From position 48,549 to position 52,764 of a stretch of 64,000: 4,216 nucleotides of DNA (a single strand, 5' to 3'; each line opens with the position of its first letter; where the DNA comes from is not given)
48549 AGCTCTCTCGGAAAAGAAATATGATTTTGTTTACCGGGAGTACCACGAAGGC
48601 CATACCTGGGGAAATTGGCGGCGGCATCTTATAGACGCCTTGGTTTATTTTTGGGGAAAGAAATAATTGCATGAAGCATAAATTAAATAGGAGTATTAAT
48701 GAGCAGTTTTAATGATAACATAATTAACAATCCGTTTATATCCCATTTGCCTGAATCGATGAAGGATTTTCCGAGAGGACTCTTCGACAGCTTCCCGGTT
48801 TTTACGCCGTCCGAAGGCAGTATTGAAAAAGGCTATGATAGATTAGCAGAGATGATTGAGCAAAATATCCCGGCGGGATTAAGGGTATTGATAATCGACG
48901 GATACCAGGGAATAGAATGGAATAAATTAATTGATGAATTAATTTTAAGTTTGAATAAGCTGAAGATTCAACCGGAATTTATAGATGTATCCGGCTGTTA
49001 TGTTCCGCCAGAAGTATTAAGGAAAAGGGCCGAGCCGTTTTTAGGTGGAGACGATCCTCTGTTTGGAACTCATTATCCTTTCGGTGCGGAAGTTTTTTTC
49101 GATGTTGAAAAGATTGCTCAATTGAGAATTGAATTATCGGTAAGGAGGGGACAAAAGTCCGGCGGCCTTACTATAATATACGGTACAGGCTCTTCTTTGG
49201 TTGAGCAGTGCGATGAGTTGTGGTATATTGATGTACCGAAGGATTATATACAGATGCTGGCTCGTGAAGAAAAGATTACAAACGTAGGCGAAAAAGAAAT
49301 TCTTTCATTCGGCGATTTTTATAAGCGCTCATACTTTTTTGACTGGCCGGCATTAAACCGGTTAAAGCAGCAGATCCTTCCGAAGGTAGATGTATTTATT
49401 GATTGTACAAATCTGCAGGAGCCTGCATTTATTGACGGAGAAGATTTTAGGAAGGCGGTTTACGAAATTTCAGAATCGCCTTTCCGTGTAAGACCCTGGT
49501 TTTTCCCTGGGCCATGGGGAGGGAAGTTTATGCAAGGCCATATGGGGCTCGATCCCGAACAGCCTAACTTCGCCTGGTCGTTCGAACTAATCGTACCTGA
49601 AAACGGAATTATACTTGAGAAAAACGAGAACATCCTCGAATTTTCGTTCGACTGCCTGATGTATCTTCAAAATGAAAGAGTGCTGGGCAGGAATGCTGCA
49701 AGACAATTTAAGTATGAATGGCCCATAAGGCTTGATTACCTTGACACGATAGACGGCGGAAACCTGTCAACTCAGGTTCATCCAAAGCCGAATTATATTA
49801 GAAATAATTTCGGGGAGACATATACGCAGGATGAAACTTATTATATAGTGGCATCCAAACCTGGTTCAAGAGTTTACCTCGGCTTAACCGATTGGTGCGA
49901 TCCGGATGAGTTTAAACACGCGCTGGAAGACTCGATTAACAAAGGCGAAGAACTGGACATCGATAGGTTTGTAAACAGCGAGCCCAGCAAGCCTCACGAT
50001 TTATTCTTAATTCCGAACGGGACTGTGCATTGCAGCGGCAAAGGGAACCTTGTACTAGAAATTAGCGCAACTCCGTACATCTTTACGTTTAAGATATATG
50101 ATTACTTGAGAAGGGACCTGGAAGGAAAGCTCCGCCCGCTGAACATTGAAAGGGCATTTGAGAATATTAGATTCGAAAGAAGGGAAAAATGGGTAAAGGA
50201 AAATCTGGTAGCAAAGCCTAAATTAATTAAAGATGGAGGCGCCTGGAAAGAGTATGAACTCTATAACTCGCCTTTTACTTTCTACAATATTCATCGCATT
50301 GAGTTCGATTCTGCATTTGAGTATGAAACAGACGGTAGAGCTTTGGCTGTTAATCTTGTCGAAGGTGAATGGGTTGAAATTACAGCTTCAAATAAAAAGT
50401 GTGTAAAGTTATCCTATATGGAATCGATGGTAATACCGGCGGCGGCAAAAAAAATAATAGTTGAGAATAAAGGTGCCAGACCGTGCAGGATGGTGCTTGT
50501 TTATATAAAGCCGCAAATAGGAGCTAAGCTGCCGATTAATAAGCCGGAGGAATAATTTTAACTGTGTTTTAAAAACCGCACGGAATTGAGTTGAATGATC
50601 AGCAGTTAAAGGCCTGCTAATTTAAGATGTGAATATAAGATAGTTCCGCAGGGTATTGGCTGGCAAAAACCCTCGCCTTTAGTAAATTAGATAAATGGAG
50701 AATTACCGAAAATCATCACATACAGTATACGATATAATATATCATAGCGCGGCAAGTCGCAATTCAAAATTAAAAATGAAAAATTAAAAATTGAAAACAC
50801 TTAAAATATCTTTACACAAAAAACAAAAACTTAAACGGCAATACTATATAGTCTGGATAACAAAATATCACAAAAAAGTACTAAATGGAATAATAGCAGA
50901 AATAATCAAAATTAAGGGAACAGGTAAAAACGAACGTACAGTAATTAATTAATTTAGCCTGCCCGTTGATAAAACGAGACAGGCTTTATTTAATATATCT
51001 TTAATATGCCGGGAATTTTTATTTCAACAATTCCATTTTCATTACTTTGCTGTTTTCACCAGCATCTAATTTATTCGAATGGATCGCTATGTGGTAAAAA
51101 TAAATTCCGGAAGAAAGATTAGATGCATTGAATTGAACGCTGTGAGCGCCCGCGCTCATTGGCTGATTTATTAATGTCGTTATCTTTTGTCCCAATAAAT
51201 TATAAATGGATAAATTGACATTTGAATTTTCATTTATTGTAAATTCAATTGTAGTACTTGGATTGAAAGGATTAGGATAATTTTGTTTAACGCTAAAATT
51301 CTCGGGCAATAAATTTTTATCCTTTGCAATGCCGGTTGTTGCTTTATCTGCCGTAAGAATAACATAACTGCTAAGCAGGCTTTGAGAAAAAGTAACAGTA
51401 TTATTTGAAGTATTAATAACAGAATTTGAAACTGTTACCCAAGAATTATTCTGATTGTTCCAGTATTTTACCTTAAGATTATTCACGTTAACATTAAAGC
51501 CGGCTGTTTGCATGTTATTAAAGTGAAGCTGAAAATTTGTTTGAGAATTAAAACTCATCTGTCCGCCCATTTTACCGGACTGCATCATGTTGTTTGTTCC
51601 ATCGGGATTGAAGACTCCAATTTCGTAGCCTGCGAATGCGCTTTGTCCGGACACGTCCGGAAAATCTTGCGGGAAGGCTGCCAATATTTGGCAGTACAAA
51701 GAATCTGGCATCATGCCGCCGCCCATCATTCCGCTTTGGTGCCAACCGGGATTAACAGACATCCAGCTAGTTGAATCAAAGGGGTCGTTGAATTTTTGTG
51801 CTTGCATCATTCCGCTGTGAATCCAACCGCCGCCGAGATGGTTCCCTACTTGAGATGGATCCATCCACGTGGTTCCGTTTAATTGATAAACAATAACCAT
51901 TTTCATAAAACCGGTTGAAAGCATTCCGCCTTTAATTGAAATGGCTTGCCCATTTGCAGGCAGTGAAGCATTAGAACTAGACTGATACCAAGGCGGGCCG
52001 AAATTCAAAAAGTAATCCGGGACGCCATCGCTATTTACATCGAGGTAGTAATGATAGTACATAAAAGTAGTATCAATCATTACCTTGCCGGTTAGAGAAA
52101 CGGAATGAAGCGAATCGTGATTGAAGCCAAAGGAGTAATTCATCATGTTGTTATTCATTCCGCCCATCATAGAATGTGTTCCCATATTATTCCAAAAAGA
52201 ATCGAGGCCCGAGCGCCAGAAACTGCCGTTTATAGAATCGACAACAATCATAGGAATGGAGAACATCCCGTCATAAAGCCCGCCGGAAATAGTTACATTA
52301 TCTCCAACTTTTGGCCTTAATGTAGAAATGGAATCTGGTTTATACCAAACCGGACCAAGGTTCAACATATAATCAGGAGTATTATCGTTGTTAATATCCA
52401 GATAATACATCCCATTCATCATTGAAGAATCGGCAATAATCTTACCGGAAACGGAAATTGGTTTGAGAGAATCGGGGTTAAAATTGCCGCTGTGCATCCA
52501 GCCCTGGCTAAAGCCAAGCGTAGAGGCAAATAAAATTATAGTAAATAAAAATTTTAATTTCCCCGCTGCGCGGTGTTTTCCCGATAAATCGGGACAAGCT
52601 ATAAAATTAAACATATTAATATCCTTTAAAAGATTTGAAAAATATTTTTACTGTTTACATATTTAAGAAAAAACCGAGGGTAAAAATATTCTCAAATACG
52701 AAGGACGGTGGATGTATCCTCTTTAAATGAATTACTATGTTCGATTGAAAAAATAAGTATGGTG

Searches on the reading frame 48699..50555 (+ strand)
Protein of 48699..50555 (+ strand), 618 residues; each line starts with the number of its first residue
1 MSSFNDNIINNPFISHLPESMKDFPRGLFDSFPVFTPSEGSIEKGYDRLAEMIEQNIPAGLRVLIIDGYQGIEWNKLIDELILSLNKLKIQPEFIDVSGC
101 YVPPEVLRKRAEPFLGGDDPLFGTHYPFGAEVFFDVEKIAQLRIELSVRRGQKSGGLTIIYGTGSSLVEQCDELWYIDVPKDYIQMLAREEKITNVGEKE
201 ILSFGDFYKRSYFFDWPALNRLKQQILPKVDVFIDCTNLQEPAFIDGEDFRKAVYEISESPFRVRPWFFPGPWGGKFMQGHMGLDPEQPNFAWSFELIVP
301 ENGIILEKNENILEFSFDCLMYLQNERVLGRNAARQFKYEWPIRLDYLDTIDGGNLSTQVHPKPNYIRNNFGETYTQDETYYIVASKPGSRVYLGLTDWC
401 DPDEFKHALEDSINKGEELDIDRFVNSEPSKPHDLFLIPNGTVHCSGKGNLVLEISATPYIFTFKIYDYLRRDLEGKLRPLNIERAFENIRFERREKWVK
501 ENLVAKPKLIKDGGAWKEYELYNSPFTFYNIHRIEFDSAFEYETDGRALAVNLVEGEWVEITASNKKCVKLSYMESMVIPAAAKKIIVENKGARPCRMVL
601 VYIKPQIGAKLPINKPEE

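Call 14: find_encoding_contigs(protein=window:48699-50555:+, flank=10000, max_places=10)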
Protein window:48699-50555:+ (618 aa): 15 contigs read that carry it; 8 places shown.
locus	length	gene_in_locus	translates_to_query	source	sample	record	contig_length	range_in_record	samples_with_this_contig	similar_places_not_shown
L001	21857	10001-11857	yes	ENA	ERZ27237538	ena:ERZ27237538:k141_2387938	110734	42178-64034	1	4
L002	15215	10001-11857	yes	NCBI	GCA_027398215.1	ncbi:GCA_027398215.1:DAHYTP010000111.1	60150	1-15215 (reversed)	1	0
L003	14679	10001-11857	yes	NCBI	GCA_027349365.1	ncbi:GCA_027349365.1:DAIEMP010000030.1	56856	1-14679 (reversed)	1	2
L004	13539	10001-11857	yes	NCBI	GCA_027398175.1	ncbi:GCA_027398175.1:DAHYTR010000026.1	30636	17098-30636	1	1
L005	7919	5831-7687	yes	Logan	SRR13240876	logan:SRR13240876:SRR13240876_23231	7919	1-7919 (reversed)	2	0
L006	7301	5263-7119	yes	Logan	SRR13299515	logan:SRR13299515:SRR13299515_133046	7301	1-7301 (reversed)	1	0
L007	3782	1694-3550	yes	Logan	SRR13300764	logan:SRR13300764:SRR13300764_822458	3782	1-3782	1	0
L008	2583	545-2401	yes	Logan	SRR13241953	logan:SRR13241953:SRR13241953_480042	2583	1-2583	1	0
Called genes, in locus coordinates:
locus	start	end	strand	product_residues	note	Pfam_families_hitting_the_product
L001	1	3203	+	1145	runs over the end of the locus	PF01074:Glyco_hydro_38N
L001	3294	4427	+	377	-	PF16328:DUF4961, PF18962:Por_Secre_tail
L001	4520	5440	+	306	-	PF16328:DUF4961, PF18962:Por_Secre_tail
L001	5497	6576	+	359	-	PF13810:DUF4185, PF16396:DUF5005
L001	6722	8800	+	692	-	PF22422:MGH1-like_GH (faint)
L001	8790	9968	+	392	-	PF00756:Esterase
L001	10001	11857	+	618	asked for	-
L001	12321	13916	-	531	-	PF18962:Por_Secre_tail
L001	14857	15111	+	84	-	PF07927:HicA_toxin (weak)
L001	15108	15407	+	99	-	PF15919:HicB_lk_antitox (weak)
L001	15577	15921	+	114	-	-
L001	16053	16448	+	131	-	PF03625:DUF302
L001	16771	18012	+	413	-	PF01566:Nramp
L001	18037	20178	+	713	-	PF00403:HMA, PF00122:E1-E2_ATPase, PF00702:Hydrolase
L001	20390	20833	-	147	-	PF03625:DUF302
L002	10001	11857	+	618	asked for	-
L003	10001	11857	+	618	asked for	-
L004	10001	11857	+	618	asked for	-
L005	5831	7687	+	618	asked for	-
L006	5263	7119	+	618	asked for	-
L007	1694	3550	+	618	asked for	-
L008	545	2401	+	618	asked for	-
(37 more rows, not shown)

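Call 15: search_protein_families(library=pfam, proteins=[window:48699-50555:+], max_evalue=0.01)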
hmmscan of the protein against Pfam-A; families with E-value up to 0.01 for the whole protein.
window:48699-50555:+ (618 aa): 0 families

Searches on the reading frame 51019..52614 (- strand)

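Call 15: search_protein_families(library=pfam, proteins=[window:51019-52614:-], max_evalue=0.01)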
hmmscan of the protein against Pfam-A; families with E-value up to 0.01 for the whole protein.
window:51019-52614:- (531 aa): 2 families
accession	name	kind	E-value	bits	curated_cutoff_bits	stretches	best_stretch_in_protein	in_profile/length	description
PF18962.6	Por_Secre_tail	-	3.3e-11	43.8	27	1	446-514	2-67/75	Secretion system C-terminal sorting domain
PF13585.12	CHU_C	-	0.00062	20.3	27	1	455-514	19-75/86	CHU_C Type IX secretion signal domain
